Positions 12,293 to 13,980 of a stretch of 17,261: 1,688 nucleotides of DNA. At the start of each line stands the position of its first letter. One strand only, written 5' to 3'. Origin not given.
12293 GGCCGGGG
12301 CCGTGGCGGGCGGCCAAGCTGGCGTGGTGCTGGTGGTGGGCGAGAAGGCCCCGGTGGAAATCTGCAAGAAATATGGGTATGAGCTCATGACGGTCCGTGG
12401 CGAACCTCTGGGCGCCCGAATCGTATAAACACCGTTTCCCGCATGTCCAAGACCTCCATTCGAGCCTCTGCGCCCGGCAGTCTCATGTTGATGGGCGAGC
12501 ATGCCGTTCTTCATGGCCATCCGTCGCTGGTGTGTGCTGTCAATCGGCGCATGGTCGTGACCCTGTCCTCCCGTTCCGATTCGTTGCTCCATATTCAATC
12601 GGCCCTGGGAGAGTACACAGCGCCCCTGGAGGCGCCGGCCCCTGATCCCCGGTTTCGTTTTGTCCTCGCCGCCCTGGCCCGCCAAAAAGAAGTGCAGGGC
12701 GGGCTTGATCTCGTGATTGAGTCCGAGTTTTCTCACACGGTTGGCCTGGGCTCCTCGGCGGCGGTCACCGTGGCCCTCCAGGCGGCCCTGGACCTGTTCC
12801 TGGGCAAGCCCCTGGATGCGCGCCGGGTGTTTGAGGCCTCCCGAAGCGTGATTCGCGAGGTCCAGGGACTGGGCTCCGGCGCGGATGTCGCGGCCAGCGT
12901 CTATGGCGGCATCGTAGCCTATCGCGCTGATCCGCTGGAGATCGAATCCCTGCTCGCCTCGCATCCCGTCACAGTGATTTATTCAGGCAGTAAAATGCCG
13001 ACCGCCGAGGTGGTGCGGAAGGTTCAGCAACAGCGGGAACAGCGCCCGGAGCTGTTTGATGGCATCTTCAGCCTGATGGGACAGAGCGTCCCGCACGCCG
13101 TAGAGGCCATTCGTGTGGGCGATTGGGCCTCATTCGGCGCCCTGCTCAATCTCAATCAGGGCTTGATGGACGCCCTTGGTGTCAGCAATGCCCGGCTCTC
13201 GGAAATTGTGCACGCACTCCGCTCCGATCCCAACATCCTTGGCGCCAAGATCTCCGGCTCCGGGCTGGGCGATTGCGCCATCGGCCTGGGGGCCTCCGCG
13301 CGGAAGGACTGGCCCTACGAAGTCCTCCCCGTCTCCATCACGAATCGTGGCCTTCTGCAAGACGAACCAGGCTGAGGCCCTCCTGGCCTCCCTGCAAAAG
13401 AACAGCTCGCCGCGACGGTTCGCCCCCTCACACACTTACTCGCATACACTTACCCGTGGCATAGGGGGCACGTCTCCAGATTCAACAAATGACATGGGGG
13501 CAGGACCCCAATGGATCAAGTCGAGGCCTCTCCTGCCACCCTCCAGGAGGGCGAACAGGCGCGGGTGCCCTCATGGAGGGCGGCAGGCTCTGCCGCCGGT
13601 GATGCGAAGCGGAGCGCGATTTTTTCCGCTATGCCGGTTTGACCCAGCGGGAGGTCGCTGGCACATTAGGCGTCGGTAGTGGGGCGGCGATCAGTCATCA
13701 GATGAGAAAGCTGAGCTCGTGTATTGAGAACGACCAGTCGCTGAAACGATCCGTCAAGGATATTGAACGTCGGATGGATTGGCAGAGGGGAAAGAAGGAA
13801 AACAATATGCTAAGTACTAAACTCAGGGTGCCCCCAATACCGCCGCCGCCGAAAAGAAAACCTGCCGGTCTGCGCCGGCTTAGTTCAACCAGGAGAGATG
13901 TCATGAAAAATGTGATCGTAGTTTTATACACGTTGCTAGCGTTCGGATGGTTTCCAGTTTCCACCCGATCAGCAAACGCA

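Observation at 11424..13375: Two tandem mevalonate-kinase-like GHMP kinases; mevalonate pathway apparently interrupted after the second kinase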

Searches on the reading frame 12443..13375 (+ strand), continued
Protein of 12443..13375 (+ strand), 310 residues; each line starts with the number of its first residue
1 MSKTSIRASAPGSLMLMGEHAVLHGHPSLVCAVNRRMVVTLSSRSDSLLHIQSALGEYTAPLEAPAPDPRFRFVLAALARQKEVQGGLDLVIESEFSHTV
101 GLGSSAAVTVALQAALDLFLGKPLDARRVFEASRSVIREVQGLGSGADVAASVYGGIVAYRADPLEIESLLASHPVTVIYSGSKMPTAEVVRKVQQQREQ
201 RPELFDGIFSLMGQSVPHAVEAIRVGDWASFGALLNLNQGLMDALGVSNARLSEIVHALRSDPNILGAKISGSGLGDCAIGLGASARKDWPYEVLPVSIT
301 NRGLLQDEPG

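Call 42: search_protein_families(library=ncbifam, proteins=[L026:7046-8020:+, L026:8001-8924:+, L021:3998-5074:+, L025:3998-5107:+], max_evalue=0.01)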
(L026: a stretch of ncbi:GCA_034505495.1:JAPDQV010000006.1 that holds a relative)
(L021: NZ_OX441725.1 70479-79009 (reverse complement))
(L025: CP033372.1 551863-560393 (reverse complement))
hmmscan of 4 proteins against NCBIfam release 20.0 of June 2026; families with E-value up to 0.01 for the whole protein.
L026:7046-8020:+ (324 aa): 16 families
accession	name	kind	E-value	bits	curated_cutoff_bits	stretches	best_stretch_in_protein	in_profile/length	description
TIGR00549.1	mevalon_kin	equivalog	1e-46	159.7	163.05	1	5-281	1-268/276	mevalonate kinase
NF003036.0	PRK03926.1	equivalog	6.8e-29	100.9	403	1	3-282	4-259/302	mevalonate kinase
TIGR01220.1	Pmev_kin_Gr_pos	equivalog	5.1e-17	62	165.7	1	3-175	3-178/358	phosphomevalonate kinase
TIGR00191.1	thrB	equivalog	1.9e-10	40.1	168.25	1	66-155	45-132/304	homoserine kinase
NF003006.0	PRK03817.1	equivalog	2.6e-10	39.8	443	1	2-160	3-146/352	galactokinase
NF002288.1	PRK01212.1-4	equivalog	4.1e-09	35.9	194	1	97-258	72-235/303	homoserine kinase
NF003705.0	PRK05322.1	equivalog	7.2e-08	31.6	385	1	4-161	23-172/388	galactokinase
TIGR00131.1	gal_kin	equivalog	2.4e-07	30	226.65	1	2-153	19-162/388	galactokinase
NF049969.1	GlMnHpPKinHddA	equivalog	1.7e-06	27.8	600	1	96-173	92-170/338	D-glycero-D-manno-heptose 7-phosphate kinase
NF040725.1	panto_kin_Meth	equivalog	3e-06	26.4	380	1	105-170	89-151/286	pantoate kinase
NF001816.0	PRK00555.1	equivalog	8.3e-06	25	509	1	92-167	83-158/363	galactokinase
NF003472.0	PRK05101.1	equivalog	5.1e-05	22.4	499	1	4-160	24-171/382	galactokinase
TIGR01920.1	Shik_kin_archae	equivalog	0.00026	20.4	126.85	1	77-129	47-97/266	shikimate kinase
NF009948.0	PRK13412.1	equivalog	0.0033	15.1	721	1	98-144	723-769/974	bifunctional fucokinase/fucose-1-phosphate guanylyltransferase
NF040656.1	GHMP_GYDIA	hypoth_equivalog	0.004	16.4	225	1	5-124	4-123/299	GYDIA family GHMP kinase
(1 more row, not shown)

L026:8001-8924:+ (307 aa): 16 families
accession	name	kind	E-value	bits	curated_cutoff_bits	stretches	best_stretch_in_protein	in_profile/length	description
NF003036.0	PRK03926.1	equivalog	3.6e-51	174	403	1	8-285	4-268/302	mevalonate kinase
TIGR00549.1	mevalon_kin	equivalog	5.6e-51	173.6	163.05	1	10-283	1-276/276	mevalonate kinase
NF003705.0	PRK05322.1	equivalog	3.4e-14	52.4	385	2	9-144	23-168/388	galactokinase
NF040957.1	Arch_PMK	equivalog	4.4e-14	52.7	500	1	8-228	2-225/316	phosphomevalonate kinase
TIGR01220.1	Pmev_kin_Gr_pos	equivalog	7e-14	51.6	165.7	1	8-163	3-179/358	phosphomevalonate kinase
TIGR00131.1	gal_kin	equivalog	1.5e-13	50.5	226.65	2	3-130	15-152/388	galactokinase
NF003006.0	PRK03817.1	equivalog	3.1e-11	42.9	443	2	218-287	247-316/352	galactokinase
NF003472.0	PRK05101.1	equivalog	4.2e-09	35.8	499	1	4-130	19-154/382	galactokinase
NF001816.0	PRK00555.1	equivalog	1.5e-08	34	509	1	7-127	4-130/363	galactokinase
TIGR01920.1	Shik_kin_archae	equivalog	1.9e-08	34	126.85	1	71-182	50-166/266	shikimate kinase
NF002288.1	PRK01212.1-4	equivalog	2.1e-07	30.3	194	1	86-189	74-180/303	homoserine kinase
NF009948.0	PRK13412.1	equivalog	1.8e-05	22.6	721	1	84-277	722-928/974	bifunctional fucokinase/fucose-1-phosphate guanylyltransferase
TIGR01219.1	Pmev_kin_ERG8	equivalog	0.00014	20.9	376.95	0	100-171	154-239/456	phosphomevalonate kinase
TIGR00191.1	thrB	equivalog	0.00017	20.6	168.25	1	61-160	50-146/304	homoserine kinase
TIGR00144.1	beta_RFAP_syn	subfamily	0.00038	19.8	113.5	1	86-161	80-149/325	beta-ribofuranosylaminobenzene 5'-phosphate synthase family protein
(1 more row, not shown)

L021:3998-5074:+ (358 aa): 12 families
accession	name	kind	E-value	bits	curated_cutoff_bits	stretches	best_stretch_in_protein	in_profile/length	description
TIGR01220.1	Pmev_kin_Gr_pos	equivalog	6.4e-176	584.7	165.7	1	2-358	1-358/358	phosphomevalonate kinase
TIGR00549.1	mevalon_kin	equivalog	3.4e-26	92.4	163.05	1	6-327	1-275/276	mevalonate kinase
NF040957.1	Arch_PMK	equivalog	4.5e-24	85.5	500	1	4-351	2-306/316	phosphomevalonate kinase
NF003036.0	PRK03926.1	equivalog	3.2e-21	75.7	403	2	1-180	1-150/302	mevalonate kinase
TIGR01219.1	Pmev_kin_ERG8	equivalog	2.6e-16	59.6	376.95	2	266-351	352-440/456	phosphomevalonate kinase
NF003006.0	PRK03817.1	equivalog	2.9e-11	43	443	1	1-157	1-139/352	galactokinase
NF003472.0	PRK05101.1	equivalog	3.7e-07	29.4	499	1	3-147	22-154/382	galactokinase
NF003705.0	PRK05322.1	equivalog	6.1e-06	25.2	385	1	6-151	24-158/388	galactokinase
TIGR00191.1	thrB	equivalog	5.7e-05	22.1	168.25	1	21-154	14-129/304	homoserine kinase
NF040656.1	GHMP_GYDIA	hypoth_equivalog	0.00013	21.3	225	1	5-130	3-125/299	GYDIA family GHMP kinase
NF002288.1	PRK01212.1-4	equivalog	0.00044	19.4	194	1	83-152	62-123/303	homoserine kinase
NF040725.1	panto_kin_Meth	equivalog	0.0013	17.8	380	1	118-177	98-155/286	pantoate kinase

L025:3998-5107:+ (369 aa): 15 families
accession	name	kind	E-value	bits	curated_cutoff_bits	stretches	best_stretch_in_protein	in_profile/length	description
TIGR01220.1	Pmev_kin_Gr_pos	equivalog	4.7e-136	453.5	165.7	1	2-355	1-356/358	phosphomevalonate kinase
TIGR00549.1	mevalon_kin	equivalog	7.8e-36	124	163.05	1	6-326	1-275/276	mevalonate kinase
NF040957.1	Arch_PMK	equivalog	3e-31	109.1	500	1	5-348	3-304/316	phosphomevalonate kinase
NF003036.0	PRK03926.1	equivalog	1.5e-25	89.9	403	2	1-178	1-150/302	mevalonate kinase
TIGR01219.1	Pmev_kin_ERG8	equivalog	2.1e-18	66.5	376.95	1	112-272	151-328/456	phosphomevalonate kinase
NF002288.1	PRK01212.1-4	equivalog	2.5e-08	33.3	194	1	84-200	58-173/303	homoserine kinase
NF003006.0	PRK03817.1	equivalog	3.8e-07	29.4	443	1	1-153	1-137/352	galactokinase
TIGR00191.1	thrB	equivalog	1.5e-06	27.3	168.25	1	21-175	14-146/304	homoserine kinase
TIGR01920.1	Shik_kin_archae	equivalog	2.3e-06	27.2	126.85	1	90-173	57-141/266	shikimate kinase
NF040725.1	panto_kin_Meth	equivalog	2.8e-06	26.5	380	1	101-175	87-155/286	pantoate kinase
TIGR00131.1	gal_kin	equivalog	3.3e-05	23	226.65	1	2-171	18-179/388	galactokinase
NF003472.0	PRK05101.1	equivalog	5.1e-05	22.4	499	1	3-145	22-154/382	galactokinase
NF040656.1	GHMP_GYDIA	hypoth_equivalog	0.00071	18.9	225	1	5-124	3-121/299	GYDIA family GHMP kinase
NF049969.1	GlMnHpPKinHddA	equivalog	0.0011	18.4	600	1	30-174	36-169/338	D-glycero-D-manno-heptose 7-phosphate kinase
NF003705.0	PRK05322.1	equivalog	0.0046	15.7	385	1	6-150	24-159/388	galactokinase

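Call 62: search_solved_structures(query=A1, max_evalue=0.001)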
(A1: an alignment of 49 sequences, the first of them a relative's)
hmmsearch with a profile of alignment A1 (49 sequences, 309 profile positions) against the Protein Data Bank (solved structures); distinct sequences matched with E-value up to 0.001: 36.
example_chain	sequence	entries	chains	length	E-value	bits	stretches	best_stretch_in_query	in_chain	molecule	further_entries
4hac_A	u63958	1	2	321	2.9e-50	174.6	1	5-290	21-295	Mevalonate kinase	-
6mde_A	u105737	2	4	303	3.2e-50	174.5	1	5-290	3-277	Mevalonate kinase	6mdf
8teb_A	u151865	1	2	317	2.3e-49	171.6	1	6-292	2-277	Mevalonate kinase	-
2hfs_A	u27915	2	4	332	2.9e-37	131.9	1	11-288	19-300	Mevalonate kinase, putative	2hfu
1kkh_A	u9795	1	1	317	3.3e-36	128.4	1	9-290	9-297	Mevalonate Kinase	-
1vis_A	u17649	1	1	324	3.6e-36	128.3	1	8-290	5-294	Mevalonate kinase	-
1kvk_A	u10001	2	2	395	4.1e-27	98.6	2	71-291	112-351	mevalonate kinase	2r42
2r3v_A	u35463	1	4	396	1e-26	97.3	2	71-296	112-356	Mevalonate kinase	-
8tfo_A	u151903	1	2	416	4.1e-25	92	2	83-286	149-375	Mevalonate kinase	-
3k17_A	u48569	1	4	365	7.1e-25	91.2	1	4-288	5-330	Lin0012 protein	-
2x7i_A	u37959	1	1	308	1.8e-20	76.8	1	10-283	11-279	MEVALONATE KINASE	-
2oi2_A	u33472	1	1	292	1.3e-18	70.7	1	86-287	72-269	Mevalonate kinase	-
1pie_A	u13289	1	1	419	5.5e-17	65.3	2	215-287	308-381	Galactokinase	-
6q8z_A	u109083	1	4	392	3e-13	53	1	206-292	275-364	Galactokinase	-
1wuu_A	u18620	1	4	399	3.2e-13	52.9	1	206-292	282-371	Galactokinase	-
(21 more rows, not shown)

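Call 71: predict_structure(alignment_id=A1)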
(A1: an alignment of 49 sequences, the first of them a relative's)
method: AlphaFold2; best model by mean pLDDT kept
length: 310 residues; sequences in the alignment: 49
mean_pLDDT: 95.4   pTM: 0.93
mean pLDDT of the five models: 95.4, 95.2, 95.2, 94.0, 93.7
residues with pLDDT >= 90: 286; 70-90: 19; 50-70: 4; < 50: 1
segments of 3 or more residues with pLDDT < 50: none
pLDDT, mean of each block of 10 residues (from residue 1): 85 96 97 98 97 97 96 97 94 92 94 97 97 97 95 98 97 97 90 96 98 98 98 98 95 97 98 85 96 96 89
secondary structure, 60 per line:
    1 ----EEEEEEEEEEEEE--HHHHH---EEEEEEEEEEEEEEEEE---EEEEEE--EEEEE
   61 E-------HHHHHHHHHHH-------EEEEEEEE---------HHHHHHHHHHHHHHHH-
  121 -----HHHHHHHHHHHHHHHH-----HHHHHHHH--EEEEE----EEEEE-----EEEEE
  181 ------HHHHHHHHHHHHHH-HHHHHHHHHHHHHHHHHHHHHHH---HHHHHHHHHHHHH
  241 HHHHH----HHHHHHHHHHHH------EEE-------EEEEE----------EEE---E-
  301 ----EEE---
elements in order: E5-17 H20-24 E28-44 E48-53 E56-61 H69-79 E87-94 H104-119 H126-141 H147-154 E157-161 E166-170 E176-180 H187-200 H202-224 H228-245 H250-261 E268-270 E278-282 E293-295 E305-307

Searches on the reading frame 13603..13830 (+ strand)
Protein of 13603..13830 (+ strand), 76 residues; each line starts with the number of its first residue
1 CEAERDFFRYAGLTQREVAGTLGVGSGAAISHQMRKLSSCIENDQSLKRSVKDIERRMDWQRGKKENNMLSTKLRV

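Call 70: search_protein_families(library=pfam, proteins=[window:13603-13830:+], max_evalue=0.01)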
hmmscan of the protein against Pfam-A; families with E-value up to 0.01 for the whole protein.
seq(76 aa): 0 families

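Call 95: search_protein_families(library=pfam, proteins=[window:13603-13830:+], max_evalue=10)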
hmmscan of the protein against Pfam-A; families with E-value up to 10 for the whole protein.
seq(76 aa): 2 families
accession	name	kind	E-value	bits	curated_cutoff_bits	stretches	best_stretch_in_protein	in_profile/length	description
PF20432.4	Xre-like-HTH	-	0.038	14.7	25.8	1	6-45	17-54/63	Antitoxin Xre-like helix-turn-helix domain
PF04545.22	Sigma70_r4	-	0.17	11.8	24.1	1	8-27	17-35/50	Sigma-70, region 4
